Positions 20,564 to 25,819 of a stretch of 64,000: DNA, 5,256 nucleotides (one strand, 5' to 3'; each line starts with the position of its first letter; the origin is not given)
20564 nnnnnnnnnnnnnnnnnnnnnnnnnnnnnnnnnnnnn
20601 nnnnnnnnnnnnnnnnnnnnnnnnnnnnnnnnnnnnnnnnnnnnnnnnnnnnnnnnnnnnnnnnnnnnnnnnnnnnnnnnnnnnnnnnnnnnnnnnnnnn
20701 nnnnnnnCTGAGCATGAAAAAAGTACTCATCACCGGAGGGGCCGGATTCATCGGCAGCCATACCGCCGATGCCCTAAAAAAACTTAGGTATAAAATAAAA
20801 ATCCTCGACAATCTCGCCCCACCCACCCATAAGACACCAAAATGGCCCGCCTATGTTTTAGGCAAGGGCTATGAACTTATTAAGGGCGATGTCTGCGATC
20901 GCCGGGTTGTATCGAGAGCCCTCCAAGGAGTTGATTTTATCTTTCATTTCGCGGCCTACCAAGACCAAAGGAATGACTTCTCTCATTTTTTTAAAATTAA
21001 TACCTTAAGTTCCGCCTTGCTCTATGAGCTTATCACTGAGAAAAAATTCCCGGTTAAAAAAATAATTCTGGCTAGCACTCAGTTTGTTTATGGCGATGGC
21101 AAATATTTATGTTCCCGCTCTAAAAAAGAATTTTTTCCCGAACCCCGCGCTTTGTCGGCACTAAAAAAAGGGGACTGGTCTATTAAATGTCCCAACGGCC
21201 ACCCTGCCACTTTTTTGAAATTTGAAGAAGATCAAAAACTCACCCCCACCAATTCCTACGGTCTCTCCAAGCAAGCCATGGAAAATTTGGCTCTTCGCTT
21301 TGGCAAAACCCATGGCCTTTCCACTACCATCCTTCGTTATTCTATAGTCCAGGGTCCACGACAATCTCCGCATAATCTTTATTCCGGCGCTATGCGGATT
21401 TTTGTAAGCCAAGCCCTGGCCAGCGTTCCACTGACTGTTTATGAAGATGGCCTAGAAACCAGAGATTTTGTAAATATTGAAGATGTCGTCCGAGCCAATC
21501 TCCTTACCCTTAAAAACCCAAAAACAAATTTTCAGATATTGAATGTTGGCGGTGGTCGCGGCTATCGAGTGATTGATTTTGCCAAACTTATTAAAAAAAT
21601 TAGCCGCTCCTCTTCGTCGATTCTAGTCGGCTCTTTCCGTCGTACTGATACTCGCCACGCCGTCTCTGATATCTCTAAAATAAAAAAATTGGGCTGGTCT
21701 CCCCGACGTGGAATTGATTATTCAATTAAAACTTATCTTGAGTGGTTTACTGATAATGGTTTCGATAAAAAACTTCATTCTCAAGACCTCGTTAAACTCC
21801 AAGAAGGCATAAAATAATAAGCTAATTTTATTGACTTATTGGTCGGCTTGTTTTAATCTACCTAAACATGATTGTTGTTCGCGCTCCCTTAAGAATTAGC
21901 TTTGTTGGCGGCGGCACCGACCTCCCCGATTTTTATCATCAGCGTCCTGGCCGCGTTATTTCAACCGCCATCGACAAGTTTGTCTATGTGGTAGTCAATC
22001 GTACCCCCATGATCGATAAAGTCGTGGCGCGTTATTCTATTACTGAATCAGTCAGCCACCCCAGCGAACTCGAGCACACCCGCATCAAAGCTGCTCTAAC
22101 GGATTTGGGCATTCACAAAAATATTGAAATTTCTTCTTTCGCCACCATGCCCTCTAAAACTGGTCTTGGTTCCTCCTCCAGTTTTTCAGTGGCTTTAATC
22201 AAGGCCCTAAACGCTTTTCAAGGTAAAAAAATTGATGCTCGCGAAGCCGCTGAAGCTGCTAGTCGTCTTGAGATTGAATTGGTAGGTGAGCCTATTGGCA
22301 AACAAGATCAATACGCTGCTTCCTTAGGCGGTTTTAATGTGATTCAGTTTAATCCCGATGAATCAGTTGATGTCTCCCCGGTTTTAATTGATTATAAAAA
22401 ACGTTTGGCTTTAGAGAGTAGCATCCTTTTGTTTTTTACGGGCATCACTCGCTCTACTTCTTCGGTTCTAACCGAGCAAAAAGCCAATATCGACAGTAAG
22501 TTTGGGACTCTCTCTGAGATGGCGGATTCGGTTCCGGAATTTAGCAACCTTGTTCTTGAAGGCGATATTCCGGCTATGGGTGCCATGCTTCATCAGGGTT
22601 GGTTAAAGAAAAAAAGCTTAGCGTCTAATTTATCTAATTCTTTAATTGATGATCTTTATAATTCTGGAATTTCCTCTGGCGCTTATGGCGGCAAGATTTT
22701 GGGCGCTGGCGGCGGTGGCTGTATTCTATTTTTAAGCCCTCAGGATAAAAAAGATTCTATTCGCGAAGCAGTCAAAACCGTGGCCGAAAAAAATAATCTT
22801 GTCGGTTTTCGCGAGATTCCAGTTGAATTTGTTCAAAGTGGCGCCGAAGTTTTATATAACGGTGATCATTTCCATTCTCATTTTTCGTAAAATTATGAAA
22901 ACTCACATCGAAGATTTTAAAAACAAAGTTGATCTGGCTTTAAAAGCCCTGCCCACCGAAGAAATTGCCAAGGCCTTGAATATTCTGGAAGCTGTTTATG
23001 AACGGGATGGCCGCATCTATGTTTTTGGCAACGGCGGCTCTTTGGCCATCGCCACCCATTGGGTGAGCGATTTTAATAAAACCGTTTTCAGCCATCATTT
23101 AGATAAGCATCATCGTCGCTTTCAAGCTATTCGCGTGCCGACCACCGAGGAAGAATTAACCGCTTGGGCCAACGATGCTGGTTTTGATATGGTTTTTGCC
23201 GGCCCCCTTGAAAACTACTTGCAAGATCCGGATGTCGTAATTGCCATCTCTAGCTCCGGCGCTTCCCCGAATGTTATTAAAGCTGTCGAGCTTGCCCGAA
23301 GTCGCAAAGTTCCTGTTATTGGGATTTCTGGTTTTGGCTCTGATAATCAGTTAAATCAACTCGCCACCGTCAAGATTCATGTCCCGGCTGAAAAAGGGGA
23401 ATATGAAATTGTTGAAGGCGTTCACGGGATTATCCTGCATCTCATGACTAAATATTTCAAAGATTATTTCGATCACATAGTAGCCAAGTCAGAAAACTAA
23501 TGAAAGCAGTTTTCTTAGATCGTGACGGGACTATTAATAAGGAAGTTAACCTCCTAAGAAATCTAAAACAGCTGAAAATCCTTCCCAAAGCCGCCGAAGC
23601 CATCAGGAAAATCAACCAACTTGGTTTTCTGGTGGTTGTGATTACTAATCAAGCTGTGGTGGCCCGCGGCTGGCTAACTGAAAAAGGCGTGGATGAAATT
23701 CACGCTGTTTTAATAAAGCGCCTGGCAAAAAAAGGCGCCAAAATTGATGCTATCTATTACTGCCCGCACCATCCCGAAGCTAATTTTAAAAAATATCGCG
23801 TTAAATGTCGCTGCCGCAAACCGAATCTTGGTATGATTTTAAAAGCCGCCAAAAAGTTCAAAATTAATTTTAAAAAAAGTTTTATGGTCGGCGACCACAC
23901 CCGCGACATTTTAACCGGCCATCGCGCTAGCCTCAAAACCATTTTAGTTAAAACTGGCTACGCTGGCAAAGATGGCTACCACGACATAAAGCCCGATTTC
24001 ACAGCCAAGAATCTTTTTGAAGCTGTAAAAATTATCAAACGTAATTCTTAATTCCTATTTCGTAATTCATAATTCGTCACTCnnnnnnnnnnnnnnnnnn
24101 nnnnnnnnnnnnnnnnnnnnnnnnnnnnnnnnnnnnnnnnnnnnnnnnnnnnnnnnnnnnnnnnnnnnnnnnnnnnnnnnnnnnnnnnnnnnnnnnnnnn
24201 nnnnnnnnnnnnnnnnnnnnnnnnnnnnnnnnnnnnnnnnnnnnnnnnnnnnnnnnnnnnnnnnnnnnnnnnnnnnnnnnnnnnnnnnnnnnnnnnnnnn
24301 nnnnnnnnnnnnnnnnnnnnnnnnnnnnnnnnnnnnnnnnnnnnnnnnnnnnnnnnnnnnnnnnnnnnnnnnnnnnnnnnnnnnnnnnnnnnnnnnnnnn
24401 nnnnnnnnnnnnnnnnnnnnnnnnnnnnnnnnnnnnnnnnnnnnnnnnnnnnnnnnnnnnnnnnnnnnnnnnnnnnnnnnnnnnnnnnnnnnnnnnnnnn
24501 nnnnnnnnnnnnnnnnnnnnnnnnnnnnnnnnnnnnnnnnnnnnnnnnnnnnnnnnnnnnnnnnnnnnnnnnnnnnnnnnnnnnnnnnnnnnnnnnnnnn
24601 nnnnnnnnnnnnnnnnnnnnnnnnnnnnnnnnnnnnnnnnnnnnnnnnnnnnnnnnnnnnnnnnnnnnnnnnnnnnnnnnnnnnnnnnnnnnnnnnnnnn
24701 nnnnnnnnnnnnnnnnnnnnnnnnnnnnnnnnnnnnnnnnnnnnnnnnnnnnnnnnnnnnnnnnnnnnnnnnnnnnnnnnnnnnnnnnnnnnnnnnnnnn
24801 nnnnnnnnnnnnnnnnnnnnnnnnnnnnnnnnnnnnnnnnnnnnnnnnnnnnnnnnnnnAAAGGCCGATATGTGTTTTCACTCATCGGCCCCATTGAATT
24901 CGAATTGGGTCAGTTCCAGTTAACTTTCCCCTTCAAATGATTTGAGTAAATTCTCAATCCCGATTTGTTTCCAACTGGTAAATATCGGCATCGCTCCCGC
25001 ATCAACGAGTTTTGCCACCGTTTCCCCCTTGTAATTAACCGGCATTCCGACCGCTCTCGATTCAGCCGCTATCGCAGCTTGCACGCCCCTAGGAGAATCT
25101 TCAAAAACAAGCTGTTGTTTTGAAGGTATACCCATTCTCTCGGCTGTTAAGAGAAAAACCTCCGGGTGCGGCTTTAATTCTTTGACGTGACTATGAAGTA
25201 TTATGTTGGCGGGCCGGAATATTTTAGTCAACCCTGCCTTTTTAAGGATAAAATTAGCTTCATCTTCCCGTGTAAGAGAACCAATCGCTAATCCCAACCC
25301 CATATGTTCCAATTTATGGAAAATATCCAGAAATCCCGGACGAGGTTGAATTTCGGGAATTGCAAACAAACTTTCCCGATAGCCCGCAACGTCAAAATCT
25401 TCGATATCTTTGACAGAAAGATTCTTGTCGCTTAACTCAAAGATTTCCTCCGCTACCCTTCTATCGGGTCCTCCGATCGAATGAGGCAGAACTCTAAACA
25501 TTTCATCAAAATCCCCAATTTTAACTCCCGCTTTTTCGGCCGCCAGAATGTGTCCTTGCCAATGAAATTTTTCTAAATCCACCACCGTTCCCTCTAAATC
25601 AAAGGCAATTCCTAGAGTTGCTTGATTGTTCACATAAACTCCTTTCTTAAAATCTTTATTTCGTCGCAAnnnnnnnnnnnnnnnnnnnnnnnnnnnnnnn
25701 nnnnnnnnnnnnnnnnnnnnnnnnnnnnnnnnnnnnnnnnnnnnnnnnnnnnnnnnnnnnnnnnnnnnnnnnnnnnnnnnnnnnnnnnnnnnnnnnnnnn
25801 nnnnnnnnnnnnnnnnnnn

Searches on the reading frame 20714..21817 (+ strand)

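Call 9: search_protein_families(library=pfam, proteins=[window:20714-21817:+], max_evalue=0.001)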
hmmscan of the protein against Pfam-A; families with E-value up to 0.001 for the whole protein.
window:20714-21817:+ (367 aa): 7 families
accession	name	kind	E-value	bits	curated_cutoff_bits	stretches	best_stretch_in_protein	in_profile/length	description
PF01370.27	Epimerase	-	2.8e-41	141.9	20.9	2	170-279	127-240/240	NAD dependent epimerase/dehydratase family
PF16363.11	GDP_Man_Dehyd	-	1.4e-32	113.9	27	2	169-338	140-329/332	GDP-mannose 4,6 dehydratase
PF07993.18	NAD_binding_4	-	2e-13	50.5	20.1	1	67-244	83-241/258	Male sterility protein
PF01073.25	3Beta_HSD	-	4.1e-11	42.9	22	1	5-128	1-122/280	3-beta hydroxysteroid dehydrogenase/isomerase family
PF02719.21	Polysacc_synt_2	-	3.7e-09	36.6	20.2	1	4-122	1-128/293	Polysaccharide biosynthesis protein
PF04321.23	RmlD_sub_bind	-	4e-07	29.8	27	0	169-248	112-181/287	RmlD substrate binding domain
PF05368.20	NmrA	-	1.5e-05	25.2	27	1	2-81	3-78/298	NmrA-like family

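Call 55: search_protein_families(library=ncbifam, proteins=[window:20714-21817:+], max_evalue=0.00001)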
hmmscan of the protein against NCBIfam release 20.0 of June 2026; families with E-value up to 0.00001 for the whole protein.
window:20714-21817:+ (367 aa): 21 families
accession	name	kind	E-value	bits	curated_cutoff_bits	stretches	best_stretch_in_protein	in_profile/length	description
TIGR01179.1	galE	equivalog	2.1e-36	125.4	262.3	2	3-130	1-129/332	UDP-glucose 4-epimerase GalE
TIGR01181.1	dTDP_gluc_dehyt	equivalog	3e-34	118.5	365.1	2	169-349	138-315/321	dTDP-glucose 4,6-dehydratase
TIGR02197.1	heptose_epim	equivalog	3.8e-26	92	274.6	2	169-346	124-314/316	ADP-glyceromanno-heptose 6-epimerase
TIGR04180.1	EDH_00030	hypoth_equivalog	1.3e-22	80.2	475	2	4-134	1-133/297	NAD-dependent 4,6-dehydratase LegB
NF011728.1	PRK15181.1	equivalog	3.6e-19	69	760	1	174-348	157-340/348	Vi polysaccharide biosynthesis UDP-N-acetylglucosaminuronic acid C-4 epimerase TviC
NF007582.0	PRK10217.1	equivalog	2e-16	60.1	698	1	170-349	148-335/355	dTDP-glucose 4,6-dehydratase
NF007956.0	PRK10675.1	subfamily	5.5e-15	55.3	394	1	3-130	2-132/338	UDP-glucose 4-epimerase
NF007490.0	PRK10084.1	subfamily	7e-15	54.9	649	1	3-348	2-337/361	dTDP-glucose 4,6-dehydratase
TIGR03466.1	HpnA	hypoth_equivalog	1.6e-12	47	367.65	1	3-123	2-114/327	hopanoid-associated sugar epimerase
NF047922.1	GDPFucSynFcl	equivalog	1.3e-11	44.6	500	1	228-348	185-304/308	GDP-L-fucose synthase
NF008360.0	PRK11150.1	equivalog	2e-09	37.1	452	0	171-298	129-255/310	ADP-glyceromanno-heptose 6-epimerase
NF008872.0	PRK11908.1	equivalog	2.5e-09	36.7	294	0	182-299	149-273/349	bifunctional UDP-4-keto-pentose/UDP-xylose synthase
NF047837.1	UDPAcbARedWbcJ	equivalog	3e-09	36.3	500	0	179-304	100-222/372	UDP-2-acetamido-2,6-beta-L-arabino-hexul-4-ose reductase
NF043036.1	ErythonDh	equivalog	4.8e-09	35.8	325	1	3-128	2-131/321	D-erythronate dehydrogenase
NF042423.1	oxyalk_red_Shew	equivalog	5.8e-09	35.5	580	1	2-129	9-125/331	2-alkyl-3-oxoalkanoate reductase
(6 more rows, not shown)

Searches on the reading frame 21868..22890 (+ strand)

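Call 9: search_protein_families(library=pfam, proteins=[window:21868-22890:+], max_evalue=0.001)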
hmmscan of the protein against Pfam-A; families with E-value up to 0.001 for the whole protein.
window:21868-22890:+ (340 aa): 3 families
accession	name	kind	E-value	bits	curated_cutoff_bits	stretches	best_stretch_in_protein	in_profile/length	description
PF00288.32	GHMP_kinases_N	-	1.3e-15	57.8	22.3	1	78-155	12-87/87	GHMP kinases N terminal domain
PF08544.19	GHMP_kinases_C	-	1.1e-09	38.9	21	1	229-305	5-82/85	GHMP kinases C terminal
PF22700.2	MVD-like_N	-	0.00063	19.9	27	0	81-131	78-128/157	Diphosphomevalonate decarboxylase-like N-terminal domain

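Call 55: search_protein_families(library=ncbifam, proteins=[window:21868-22890:+], max_evalue=0.00001)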
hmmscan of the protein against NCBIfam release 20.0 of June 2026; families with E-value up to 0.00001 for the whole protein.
window:21868-22890:+ (340 aa): 13 families
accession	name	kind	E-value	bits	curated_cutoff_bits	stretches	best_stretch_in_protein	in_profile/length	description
NF049969.1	GlMnHpPKinHddA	equivalog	4.4e-41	141.4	600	1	2-302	3-317/338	D-glycero-D-manno-heptose 7-phosphate kinase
NF009948.0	PRK13412.1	equivalog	1.1e-26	92.8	721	1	70-293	713-937/974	bifunctional fucokinase/fucose-1-phosphate guanylyltransferase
TIGR00549.1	mevalon_kin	equivalog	4.4e-21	75.6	163.05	1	31-289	20-276/276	mevalonate kinase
NF003036.0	PRK03926.1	equivalog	6.3e-20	71.5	403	1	31-306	25-283/302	mevalonate kinase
NF003006.0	PRK03817.1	equivalog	1.8e-17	63.4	443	1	1-211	1-208/352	galactokinase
NF001816.0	PRK00555.1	equivalog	1.2e-14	54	509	1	95-157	101-163/363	galactokinase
TIGR00131.1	gal_kin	equivalog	5.7e-10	38.6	226.65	0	231-304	291-364/388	galactokinase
NF003472.0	PRK05101.1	equivalog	2.2e-09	36.7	499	0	77-155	104-182/382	galactokinase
NF002288.1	PRK01212.1-4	equivalog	2.5e-09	36.6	194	1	72-310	63-286/303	homoserine kinase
NF003705.0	PRK05322.1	equivalog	1.4e-08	33.9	385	0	81-154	108-181/388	galactokinase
TIGR01920.1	Shik_kin_archae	equivalog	2.6e-08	33.6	126.85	1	35-156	21-140/266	shikimate kinase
NF040725.1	panto_kin_Meth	equivalog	4.2e-06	25.9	380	1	35-169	38-165/286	pantoate kinase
TIGR00191.1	thrB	equivalog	4.5e-06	25.7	168.25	0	76-160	70-148/304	homoserine kinase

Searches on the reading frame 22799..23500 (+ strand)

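Call 9: search_protein_families(library=pfam, proteins=[window:22799-23500:+], max_evalue=0.001)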
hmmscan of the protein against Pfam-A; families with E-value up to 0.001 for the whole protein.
window:22799-23500:+ (233 aa): 2 families
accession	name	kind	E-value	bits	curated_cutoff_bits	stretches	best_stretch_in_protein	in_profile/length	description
PF13580.11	SIS_2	-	1.9e-16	60.8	27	1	52-178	17-138/138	SIS domain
PF01380.27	SIS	-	8.8e-10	38.9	25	1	141-204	51-111/131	SIS domain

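Call 55: search_protein_families(library=ncbifam, proteins=[window:22799-23500:+], max_evalue=0.00001)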
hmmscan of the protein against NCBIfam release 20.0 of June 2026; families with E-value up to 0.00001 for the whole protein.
window:22799-23500:+ (233 aa): 11 families
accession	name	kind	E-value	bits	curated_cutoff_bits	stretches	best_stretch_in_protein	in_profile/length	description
NF010546.0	PRK13936.1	equivalog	2.8e-25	89.3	276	1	34-218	8-186/197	phosphoheptose isomerase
TIGR00441.1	gmhA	equivalog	2.2e-21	76.5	209.45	1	63-218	4-151/154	D-sedoheptulose 7-phosphate isomerase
NF001628.0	PRK00414.1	equivalog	7.5e-20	71.4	265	1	53-217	27-183/192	D-sedoheptulose 7-phosphate isomerase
NF010547.0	PRK13938.1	equivalog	1.7e-16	60.5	320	1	61-217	36-184/196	D-sedoheptulose 7-phosphate isomerase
NF008138.0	PRK10886.1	equivalog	1.3e-12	47.9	352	1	38-200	11-168/196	DnaA initiator-associating protein DiaA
NF003915.0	PRK05441.1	subfamily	1.7e-08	33.8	168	1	141-196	129-183/300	N-acetylmuramic acid 6-phosphate etherase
NF002805.0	PRK02947.1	subfamily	4e-08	32.7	135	1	36-178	7-142/247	sugar isomerase domain-containing protein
NF008458.0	PRK11337.1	equivalog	2.4e-07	30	378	1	140-198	185-242/293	MurR/RpiR family transcriptional regulator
NF040776.2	AlsR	equivalog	2.6e-07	29.8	400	1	140-200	173-232/279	transcriptional repressor AlsR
NF009222.0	PRK12570.1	subfamily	1.8e-06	27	255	0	37-195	37-189/307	N-acetylmuramic acid 6-phosphate etherase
TIGR03127.2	RuMP_HxlB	equivalog_domain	7.3e-06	26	160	0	141-200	70-128/178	6-phospho-3-hexuloisomerase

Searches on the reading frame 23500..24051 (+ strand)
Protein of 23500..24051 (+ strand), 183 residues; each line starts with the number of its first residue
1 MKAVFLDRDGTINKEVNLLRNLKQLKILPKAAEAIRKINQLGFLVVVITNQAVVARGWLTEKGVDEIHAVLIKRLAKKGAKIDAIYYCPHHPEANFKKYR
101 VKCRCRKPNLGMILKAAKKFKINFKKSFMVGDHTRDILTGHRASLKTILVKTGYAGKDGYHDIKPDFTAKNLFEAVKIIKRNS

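Call 9: search_protein_families(library=pfam, proteins=[window:23500-24051:+], max_evalue=0.001)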
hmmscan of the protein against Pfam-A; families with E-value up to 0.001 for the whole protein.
window:23500-24051:+ (183 aa): 4 families
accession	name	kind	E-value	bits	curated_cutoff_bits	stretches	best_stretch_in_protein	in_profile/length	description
PF13242.12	Hydrolase_like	-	7.9e-15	55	22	1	105-174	2-74/75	HAD-hyrolase-like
PF13419.12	HAD_2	-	1e-09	39.2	23.8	1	105-150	133-178/178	Haloacid dehalogenase-like hydrolase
PF00702.32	Hydrolase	-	1.2e-08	36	26.4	1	23-143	95-190/191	haloacid dehalogenase-like hydrolase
PF08645.17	PNK3P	-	4.7e-07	30.1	22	1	20-134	22-127/161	Polynucleotide kinase 3 phosphatase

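Call 55: search_protein_families(library=ncbifam, proteins=[window:23500-24051:+], max_evalue=0.00001)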
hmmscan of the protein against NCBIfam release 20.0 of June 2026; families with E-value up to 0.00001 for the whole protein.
window:23500-24051:+ (183 aa): 17 families
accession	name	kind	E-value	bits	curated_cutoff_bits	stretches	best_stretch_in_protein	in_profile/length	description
NF006506.0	PRK08942.1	equivalog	4.8e-49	166.3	178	1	1-180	3-178/182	D-glycero-beta-D-manno-heptose 1,7-bisphosphate 7-phosphatase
TIGR00213.1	GmhB_yaeD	subfamily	9.6e-41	139.4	149.6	1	2-153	2-153/176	D-glycero-beta-D-manno-heptose 1,7-bisphosphate 7-phosphatase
TIGR01656.1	Histidinol-ppas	subfamily_domain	9e-40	136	84.15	1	2-149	1-145/149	histidinol-phosphate phosphatase domain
TIGR01662.1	HAD-SF-IIIA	subfamily_domain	1.3e-32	112.8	44.6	1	2-152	1-140/141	HAD-IIIA family hydrolase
NF050049.1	HBPPhtaseGmhB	domain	2.5e-31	108.8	250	1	2-162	4-156/171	D-glycero-alpha-D-manno-heptose-1,7-bisphosphate 7-phosphatase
NF005264.0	PRK06769.1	equivalog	6.1e-29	101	217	1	2-180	5-172/175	HAD-IIIA family hydrolase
NF003937.0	PRK05446.1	equivalog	7.6e-22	77.8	443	1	2-152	4-150/355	bifunctional histidinol-phosphatase/imidazoleglycerol-phosphate dehydratase HisB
TIGR01261.1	hisB_Nterm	equivalog_domain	5.5e-19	68.2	140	1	2-150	2-146/161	histidinol-phosphatase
NF009695.0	PRK13222.1-2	equivalog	2.5e-12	46.7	225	1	106-181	149-224/226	phosphoglycolate phosphatase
NF009804.0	PRK13288.1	equivalog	2.7e-11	43.4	218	1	106-181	137-212/215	pyrophosphatase PpaX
TIGR02253.1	CTE7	subfamily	2.3e-09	37.4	169.75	1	105-174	148-219/221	TIGR02253 family HAD-type hydrolase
TIGR01449.2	PGP_bact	equivalog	4.9e-08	32.8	180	1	106-174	140-208/213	phosphoglycolate phosphatase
TIGR01668.1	YqeG_hyp_ppase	hypoth_equivalog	1.7e-06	27.7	89.1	0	1-155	25-140/170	YqeG family HAD IIIA-type phosphatase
TIGR01460.1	HAD-SF-IIA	subfamily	2e-06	27.8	100.15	0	107-153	197-246/246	HAD-IIA family hydrolase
TIGR01452.1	PGP_euk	subfamily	4.2e-06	26.4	201.95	0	107-170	202-274/279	phosphoglycolate/pyridoxal phosphate family phosphatase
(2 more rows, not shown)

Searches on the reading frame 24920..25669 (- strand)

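Call 53: search_protein_families(library=pfam, proteins=[window:24920-25669:-], max_evalue=0.00001)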
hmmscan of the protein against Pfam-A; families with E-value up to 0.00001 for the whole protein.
window:24920-25669:- (249 aa): 2 families
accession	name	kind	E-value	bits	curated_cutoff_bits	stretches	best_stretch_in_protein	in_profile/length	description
PF00702.32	Hydrolase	-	1.7e-16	61.6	26.4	1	20-202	3-190/191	haloacid dehalogenase-like hydrolase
PF13419.12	HAD_2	-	1.9e-16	61.1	23.8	1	21-208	1-177/178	Haloacid dehalogenase-like hydrolase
